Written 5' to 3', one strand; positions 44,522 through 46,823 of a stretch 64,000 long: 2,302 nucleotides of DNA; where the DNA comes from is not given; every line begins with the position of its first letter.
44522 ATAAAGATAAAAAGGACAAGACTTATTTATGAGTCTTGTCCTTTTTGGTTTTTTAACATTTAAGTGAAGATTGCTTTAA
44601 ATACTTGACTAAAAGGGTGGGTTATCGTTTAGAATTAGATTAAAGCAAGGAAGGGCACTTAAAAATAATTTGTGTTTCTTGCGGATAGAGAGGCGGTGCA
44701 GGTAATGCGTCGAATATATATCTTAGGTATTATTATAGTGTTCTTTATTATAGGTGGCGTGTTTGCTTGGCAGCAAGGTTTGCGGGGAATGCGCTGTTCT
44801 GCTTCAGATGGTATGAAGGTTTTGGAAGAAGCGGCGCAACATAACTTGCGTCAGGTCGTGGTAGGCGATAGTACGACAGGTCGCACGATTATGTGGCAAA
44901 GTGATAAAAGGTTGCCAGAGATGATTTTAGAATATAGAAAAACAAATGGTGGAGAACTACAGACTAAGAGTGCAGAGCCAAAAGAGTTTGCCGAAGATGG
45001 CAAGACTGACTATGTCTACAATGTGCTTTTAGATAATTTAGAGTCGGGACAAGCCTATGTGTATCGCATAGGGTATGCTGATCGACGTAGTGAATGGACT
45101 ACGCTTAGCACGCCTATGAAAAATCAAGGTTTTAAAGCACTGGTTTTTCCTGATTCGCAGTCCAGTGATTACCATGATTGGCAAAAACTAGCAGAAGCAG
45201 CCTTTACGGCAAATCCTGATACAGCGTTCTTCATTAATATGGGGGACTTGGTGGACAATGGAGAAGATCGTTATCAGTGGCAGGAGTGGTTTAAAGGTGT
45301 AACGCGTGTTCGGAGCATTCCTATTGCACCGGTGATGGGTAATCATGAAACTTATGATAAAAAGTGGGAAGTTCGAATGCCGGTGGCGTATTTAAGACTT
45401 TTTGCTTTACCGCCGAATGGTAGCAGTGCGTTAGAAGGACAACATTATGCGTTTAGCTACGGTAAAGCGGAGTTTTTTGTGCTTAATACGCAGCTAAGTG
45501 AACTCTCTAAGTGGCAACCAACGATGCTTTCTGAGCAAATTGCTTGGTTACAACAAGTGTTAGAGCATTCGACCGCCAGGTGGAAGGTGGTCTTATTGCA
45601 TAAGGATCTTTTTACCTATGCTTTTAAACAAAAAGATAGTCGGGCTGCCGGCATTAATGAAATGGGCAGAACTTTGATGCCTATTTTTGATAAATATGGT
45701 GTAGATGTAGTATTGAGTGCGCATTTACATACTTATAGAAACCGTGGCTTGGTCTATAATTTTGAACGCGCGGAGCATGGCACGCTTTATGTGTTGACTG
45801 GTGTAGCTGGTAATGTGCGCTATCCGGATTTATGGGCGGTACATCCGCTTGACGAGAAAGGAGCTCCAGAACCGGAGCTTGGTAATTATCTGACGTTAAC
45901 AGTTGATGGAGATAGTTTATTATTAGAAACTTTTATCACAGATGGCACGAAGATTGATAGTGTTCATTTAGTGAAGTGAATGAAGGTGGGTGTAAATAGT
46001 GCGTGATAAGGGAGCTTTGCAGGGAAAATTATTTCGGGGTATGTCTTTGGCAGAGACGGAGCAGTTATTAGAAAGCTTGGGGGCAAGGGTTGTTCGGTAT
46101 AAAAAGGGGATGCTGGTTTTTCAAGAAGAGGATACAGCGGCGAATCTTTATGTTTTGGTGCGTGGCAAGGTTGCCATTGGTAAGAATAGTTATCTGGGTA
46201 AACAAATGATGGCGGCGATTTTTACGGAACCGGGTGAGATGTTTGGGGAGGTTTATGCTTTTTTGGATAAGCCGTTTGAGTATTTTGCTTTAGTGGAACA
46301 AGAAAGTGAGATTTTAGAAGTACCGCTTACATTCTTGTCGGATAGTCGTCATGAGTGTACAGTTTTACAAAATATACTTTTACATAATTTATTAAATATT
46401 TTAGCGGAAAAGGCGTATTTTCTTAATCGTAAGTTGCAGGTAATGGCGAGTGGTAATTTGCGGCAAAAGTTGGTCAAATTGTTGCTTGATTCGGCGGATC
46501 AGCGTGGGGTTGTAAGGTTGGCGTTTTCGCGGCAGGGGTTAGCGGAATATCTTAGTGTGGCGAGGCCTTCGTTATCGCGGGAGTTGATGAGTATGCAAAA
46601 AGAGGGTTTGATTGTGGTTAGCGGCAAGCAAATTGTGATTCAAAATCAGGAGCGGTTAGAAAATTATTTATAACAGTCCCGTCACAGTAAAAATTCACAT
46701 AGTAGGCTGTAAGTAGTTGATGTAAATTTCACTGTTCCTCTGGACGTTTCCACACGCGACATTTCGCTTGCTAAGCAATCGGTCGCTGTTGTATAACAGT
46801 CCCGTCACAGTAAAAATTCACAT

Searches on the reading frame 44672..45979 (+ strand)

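Call 3: search_protein_families(library=pfam, proteins=[window:44672-45979:+], max_evalue=0.01)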
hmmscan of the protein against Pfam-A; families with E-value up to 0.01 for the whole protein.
window:44672-45979:+ (435 aa): 2 families
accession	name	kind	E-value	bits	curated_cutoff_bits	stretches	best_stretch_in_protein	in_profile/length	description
PF00149.33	Metallophos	-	3.1e-16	60.8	21.5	1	158-355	5-191/191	Calcineurin-like phosphoesterase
PF16656.11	Pur_ac_phosph_N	-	3.1e-11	44.1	30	1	63-147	7-93/93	Purple acid Phosphatase, N-terminal domain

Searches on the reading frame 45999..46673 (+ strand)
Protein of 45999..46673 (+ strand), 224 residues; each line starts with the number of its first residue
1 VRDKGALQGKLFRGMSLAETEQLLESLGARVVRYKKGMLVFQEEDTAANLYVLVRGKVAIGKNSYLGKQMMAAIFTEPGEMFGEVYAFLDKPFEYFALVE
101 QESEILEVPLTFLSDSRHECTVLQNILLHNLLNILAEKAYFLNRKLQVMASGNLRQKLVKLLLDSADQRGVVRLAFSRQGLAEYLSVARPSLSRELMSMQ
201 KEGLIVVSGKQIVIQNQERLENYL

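Call 3: search_protein_families(library=pfam, proteins=[window:45999-46673:+], max_evalue=0.01)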
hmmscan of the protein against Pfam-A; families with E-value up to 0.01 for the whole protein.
window:45999-46673:+ (224 aa): 3 families
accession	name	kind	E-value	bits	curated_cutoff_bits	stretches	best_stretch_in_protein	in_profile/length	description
PF13545.12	HTH_Crp_2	-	2.7e-14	53.3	27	1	156-223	1-70/70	Crp-like helix-turn-helix domain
PF00027.35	cNMP_binding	-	5e-13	49.3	27.5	1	32-111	2-80/89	Cyclic nucleotide-binding domain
PF00325.26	Crp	-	0.0004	20.5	21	1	174-205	1-32/32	Bacterial regulatory proteins, crp family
